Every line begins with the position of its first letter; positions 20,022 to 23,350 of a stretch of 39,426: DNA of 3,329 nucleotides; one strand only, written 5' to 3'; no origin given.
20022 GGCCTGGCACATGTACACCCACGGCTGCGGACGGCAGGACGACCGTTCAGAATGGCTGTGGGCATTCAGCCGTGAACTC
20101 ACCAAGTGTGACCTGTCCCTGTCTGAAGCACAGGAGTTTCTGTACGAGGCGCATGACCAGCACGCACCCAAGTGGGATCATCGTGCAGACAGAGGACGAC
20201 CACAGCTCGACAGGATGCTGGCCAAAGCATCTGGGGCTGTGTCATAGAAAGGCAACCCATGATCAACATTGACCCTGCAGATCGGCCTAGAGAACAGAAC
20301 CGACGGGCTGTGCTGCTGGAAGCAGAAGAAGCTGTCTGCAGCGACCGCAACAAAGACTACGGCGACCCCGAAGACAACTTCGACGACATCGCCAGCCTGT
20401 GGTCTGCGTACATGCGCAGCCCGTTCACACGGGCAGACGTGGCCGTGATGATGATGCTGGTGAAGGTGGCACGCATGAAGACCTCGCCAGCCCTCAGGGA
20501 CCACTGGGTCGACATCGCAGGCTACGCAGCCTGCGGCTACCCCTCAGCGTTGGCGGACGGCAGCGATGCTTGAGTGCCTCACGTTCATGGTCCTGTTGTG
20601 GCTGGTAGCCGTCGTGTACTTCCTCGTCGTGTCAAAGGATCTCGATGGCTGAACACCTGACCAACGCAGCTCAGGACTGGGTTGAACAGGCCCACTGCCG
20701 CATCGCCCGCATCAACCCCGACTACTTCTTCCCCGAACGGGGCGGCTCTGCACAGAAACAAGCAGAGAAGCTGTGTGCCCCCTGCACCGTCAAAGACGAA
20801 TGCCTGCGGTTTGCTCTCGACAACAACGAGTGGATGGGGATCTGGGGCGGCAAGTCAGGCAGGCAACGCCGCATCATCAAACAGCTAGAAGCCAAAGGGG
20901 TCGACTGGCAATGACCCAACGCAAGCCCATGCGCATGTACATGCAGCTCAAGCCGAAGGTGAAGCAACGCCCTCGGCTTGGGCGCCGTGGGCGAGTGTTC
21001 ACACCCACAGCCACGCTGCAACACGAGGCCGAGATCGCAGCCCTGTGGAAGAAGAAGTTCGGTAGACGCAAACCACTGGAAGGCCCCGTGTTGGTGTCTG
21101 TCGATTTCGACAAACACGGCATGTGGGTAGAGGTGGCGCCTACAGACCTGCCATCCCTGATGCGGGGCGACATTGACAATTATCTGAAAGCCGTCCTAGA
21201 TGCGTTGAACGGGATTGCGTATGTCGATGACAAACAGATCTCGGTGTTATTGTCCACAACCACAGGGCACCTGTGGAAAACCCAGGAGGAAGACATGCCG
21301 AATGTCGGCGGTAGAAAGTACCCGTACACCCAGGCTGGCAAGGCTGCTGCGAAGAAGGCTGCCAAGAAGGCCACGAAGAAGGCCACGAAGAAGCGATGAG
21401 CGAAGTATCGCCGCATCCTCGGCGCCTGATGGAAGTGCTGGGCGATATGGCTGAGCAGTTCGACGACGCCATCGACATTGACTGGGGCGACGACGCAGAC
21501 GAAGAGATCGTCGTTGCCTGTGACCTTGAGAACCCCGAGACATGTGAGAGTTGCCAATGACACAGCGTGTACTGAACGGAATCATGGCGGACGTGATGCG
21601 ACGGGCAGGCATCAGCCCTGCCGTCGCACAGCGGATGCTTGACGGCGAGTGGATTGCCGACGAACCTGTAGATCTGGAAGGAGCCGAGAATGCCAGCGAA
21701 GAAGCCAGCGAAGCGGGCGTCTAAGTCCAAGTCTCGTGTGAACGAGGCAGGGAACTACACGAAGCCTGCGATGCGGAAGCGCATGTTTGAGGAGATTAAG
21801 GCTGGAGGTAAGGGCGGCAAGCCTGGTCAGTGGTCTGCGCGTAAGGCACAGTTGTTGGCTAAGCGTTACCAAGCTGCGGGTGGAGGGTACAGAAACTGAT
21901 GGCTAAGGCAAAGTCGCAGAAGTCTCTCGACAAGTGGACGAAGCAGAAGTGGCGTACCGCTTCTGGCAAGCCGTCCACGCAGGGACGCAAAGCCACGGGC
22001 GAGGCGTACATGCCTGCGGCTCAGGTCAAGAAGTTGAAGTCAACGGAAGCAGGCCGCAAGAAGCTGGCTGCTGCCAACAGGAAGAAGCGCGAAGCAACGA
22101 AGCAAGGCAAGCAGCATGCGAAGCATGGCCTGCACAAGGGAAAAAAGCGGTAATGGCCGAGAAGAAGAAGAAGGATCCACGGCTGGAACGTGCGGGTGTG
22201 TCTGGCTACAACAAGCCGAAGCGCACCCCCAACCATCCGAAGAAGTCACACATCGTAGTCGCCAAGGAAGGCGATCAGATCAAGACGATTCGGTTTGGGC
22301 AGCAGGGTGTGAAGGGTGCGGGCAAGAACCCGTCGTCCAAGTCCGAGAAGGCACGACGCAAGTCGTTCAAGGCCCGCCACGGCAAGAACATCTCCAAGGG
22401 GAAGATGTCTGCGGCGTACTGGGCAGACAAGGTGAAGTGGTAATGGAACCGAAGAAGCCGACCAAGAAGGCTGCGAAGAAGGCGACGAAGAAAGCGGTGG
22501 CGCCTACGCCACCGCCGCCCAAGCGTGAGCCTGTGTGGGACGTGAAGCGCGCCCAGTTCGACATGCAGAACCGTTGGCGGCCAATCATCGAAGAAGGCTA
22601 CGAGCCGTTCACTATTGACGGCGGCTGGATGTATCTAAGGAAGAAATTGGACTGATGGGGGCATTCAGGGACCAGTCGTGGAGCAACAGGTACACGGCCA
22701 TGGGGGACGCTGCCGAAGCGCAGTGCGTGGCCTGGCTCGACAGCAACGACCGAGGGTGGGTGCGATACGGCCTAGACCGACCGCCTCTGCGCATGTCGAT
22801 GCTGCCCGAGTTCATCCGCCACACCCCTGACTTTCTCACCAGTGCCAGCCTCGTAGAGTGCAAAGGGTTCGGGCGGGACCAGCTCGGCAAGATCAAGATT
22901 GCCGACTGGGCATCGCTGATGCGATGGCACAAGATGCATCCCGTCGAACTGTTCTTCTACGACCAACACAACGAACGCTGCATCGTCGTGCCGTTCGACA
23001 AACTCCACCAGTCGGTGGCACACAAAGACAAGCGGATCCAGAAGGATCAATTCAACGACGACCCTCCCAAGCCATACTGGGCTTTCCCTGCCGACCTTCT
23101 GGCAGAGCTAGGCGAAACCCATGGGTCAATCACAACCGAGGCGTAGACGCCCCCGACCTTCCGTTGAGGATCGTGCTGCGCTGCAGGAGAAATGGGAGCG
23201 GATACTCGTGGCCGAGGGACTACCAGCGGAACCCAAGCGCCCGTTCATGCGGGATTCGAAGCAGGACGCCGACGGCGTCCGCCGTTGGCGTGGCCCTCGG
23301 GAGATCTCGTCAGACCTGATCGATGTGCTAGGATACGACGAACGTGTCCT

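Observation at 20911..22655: Run of four translationally coupled Lys-rich mini-proteins, preceded by a RusA with a Lys-rich tail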

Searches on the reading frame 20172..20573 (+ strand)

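Call 3: search_protein_families(library=pfam, proteins=[window:20172-20573:+], max_evalue=0.1)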
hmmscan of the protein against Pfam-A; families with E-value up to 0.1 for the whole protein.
window:20172-20573:+ (133 aa): 1 family
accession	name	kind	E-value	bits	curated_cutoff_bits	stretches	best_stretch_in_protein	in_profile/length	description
PF19905.4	DUF6378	-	1.9e-30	105.4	27.1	1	47-122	2-77/81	Domain of unknown function (DUF6378)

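Call 4: search_protein_families(library=phrogs, proteins=[window:20172-20573:+], max_evalue=0.01)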
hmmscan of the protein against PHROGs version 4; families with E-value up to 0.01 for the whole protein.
window:20172-20573:+ (133 aa): 6 families
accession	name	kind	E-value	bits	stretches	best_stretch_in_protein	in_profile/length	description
phrog_474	-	other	5.1e-33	116.1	1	40-122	125-207/274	phosphofructokinase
phrog_1167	-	other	2.1e-30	107.2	1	45-122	4-81/169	phosphofructokinase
phrog_6328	-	unknown function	8.9e-25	89.3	1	29-122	144-238/249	-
phrog_18396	-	unknown function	9.2e-13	49.8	1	32-122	149-241/248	-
phrog_1597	-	unknown function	2.8e-11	45.2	1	45-122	99-176/189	-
phrog_6342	-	unknown function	2.5e-10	41.8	1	46-122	53-129/236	-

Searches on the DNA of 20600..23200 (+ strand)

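Call 5: search_dna_similar(query=window:20600-23200:+, collection=phages, mode=near, max_rows=25)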
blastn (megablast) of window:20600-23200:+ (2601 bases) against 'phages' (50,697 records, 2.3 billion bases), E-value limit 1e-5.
No match.

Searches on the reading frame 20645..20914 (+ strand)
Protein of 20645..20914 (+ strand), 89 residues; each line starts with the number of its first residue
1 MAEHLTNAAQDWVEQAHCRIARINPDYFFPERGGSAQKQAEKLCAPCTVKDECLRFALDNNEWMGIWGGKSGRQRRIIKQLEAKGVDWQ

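Call 3: search_protein_families(library=pfam, proteins=[window:20645-20914:+], max_evalue=0.1)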
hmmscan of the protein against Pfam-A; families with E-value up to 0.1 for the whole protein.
window:20645-20914:+ (89 aa): 1 family
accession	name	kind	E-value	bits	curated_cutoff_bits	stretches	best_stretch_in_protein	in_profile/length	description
PF02467.21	Whib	-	3e-18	66.5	23.6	1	12-76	1-63/65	Transcription factor WhiB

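Call 4: search_protein_families(library=phrogs, proteins=[window:20645-20914:+], max_evalue=0.01)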
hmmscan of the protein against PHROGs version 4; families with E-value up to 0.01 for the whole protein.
window:20645-20914:+ (89 aa): 10 families
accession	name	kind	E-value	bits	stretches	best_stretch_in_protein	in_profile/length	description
phrog_1333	-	unknown function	1.8e-20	74.7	1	7-85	15-92/166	-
phrog_472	-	transcription regulation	1.4e-19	71.3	1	8-83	36-112/523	WhiB transcriptional factor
phrog_14459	-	transcription regulation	7.2e-15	56.6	1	9-83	13-86/137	transcriptional regulator WhiB-like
phrog_8273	-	unknown function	1.7e-12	48.7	1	9-80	107-175/216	-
phrog_10802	-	transcription regulation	6.4e-10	40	1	7-59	4-55/96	transcriptional regulator WhiB-like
phrog_12112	-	transcription regulation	1.3e-09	39.4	1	9-79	4-67/130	transcriptional regulator WhiB-like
phrog_10071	-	transcription regulation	5.2e-09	37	1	6-77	7-80/196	transcriptional regulator WhiB-like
phrog_14304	-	transcription regulation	5.5e-09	37.1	1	7-81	39-126/187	transcriptional regulator WhiB-like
phrog_9926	-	transcription regulation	2e-07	32.3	1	18-75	28-89/107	transcriptional regulator WhiB-like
phrog_31604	-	transcription regulation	1.5e-05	25.7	1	11-77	15-77/181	transcriptional regulator WhiB-like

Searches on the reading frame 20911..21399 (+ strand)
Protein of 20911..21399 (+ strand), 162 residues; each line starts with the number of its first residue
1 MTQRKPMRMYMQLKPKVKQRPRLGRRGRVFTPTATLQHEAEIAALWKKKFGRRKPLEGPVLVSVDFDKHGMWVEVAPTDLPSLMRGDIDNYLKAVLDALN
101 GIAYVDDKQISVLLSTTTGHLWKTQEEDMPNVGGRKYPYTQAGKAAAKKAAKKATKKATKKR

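Call 3: search_protein_families(library=pfam, proteins=[window:20911-21399:+], max_evalue=0.1)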
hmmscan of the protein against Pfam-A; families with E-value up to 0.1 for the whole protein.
window:20911-21399:+ (162 aa): 1 family
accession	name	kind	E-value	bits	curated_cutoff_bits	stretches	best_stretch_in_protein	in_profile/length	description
PF05866.16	RusA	-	4.2e-17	63.4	22.8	1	14-113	3-107/124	Endodeoxyribonuclease RusA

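Call 4: search_protein_families(library=phrogs, proteins=[window:20911-21399:+], max_evalue=0.01)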
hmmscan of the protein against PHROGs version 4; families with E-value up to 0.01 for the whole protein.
window:20911-21399:+ (162 aa): 5 families
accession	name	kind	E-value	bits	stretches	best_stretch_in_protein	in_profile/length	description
phrog_140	-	DNA, RNA and nucleotide metabolism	2.3e-18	67.7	1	3-112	35-148/219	RusA-like Holliday junction resolvase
phrog_24390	-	unknown function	1.2e-06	29.7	1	86-114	12-40/62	-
phrog_34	-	DNA, RNA and nucleotide metabolism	3.8e-06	27.7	1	28-116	100-176/259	RusA-like Holliday junction resolvase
phrog_1532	-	unknown function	0.00082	20.1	1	80-111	18-50/80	-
phrog_4425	-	unknown function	0.004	18.6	1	130-161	48-85/88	-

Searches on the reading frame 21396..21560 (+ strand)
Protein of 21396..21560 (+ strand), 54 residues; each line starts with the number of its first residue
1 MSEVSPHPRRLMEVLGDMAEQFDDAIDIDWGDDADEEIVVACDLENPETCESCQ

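Call 3: search_protein_families(library=pfam, proteins=[window:21396-21560:+], max_evalue=0.1)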
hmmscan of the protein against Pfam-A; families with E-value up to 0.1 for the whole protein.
window:21396-21560:+ (54 aa): 0 families

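Call 4: search_protein_families(library=phrogs, proteins=[window:21396-21560:+], max_evalue=0.01)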
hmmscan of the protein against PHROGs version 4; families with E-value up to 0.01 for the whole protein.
window:21396-21560:+ (54 aa): 0 families

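Call 9: search_protein_families(library=ncbifam, proteins=[window:21396-21560:+], max_evalue=1)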
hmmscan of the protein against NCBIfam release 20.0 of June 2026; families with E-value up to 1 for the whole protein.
window:21396-21560:+ (54 aa): 2 families
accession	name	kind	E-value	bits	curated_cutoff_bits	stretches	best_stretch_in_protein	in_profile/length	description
NF038404.1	perm_prefix_2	domain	0.067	13.5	35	1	7-26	14-33/62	permease prefix domain 2-containing transporter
NF047472.1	LA_3696_Nterm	subfamily_domain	0.13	12.2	32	1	8-26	6-25/51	LA_3696 family protein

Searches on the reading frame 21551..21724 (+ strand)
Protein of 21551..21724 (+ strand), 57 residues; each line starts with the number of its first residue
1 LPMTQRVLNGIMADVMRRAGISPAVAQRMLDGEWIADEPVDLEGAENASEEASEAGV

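Call 3: search_protein_families(library=pfam, proteins=[window:21551-21724:+], max_evalue=0.1)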
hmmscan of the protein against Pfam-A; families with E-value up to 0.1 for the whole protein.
window:21551-21724:+ (57 aa): 0 families

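Call 4: search_protein_families(library=phrogs, proteins=[window:21551-21724:+], max_evalue=0.01)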
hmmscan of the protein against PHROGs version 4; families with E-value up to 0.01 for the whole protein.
window:21551-21724:+ (57 aa): 0 families

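Call 9: search_protein_families(library=ncbifam, proteins=[window:21551-21724:+], max_evalue=1)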
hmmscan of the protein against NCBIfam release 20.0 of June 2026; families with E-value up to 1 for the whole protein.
window:21551-21724:+ (57 aa): 0 families

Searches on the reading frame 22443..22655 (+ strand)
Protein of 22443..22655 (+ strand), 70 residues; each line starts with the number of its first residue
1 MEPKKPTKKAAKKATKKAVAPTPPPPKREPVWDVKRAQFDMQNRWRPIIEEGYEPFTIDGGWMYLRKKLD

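Call 3: search_protein_families(library=pfam, proteins=[window:22443-22655:+], max_evalue=0.1)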
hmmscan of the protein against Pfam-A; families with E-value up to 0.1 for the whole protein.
window:22443-22655:+ (70 aa): 0 families

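Call 4: search_protein_families(library=phrogs, proteins=[window:22443-22655:+], max_evalue=0.01)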
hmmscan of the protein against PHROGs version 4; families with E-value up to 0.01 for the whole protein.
window:22443-22655:+ (70 aa): 0 families

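Call 9: search_protein_families(library=ncbifam, proteins=[window:22443-22655:+], max_evalue=1)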
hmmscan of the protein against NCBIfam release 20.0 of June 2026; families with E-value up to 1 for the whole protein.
window:22443-22655:+ (70 aa): 0 families

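Call 15: search_dna_similar(query=window:22443-22652:+, collection=phages, mode=protein, max_rows=60, max_evalue=0.01)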
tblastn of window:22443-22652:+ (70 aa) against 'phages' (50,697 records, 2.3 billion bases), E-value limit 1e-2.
No match.

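Call 77: find_related_loci(query=window:22443-22652:+, collection=viral_contigs, flank=3000)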
Query window:22443-22652:+ (70 aa) in viral_contigs; peptide patterns used: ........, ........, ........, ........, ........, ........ (x = any residue, [..] = any of these).
64 stretches matched a pattern; 5 encode a relative of the query (tblastn E <= 1e-3); 5 distinct loci.
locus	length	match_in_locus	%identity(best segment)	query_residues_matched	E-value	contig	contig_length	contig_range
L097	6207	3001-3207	94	1-69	2e-27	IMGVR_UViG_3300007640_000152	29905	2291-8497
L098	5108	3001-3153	81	19-70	5e-28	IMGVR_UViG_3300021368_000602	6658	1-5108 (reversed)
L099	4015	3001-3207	94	1-69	2e-27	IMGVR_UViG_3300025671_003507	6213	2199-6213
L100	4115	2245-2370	55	29-70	3e-13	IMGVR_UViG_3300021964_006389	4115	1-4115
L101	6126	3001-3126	52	29-70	3e-11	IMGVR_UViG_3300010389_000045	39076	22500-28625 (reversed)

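Call 93: search_protein_families(library=pfam, proteins=[L101:2488-2622:+, window:22443-22655:+, L101:2872-3129:+], max_evalue=0.05)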
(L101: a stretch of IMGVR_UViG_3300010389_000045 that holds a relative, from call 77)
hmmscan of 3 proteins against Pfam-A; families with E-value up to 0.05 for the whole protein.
L101:2488-2622:+ (44 aa): 0 families

window:22443-22655:+ (70 aa): 0 families

L101:2872-3129:+ (85 aa): 0 families
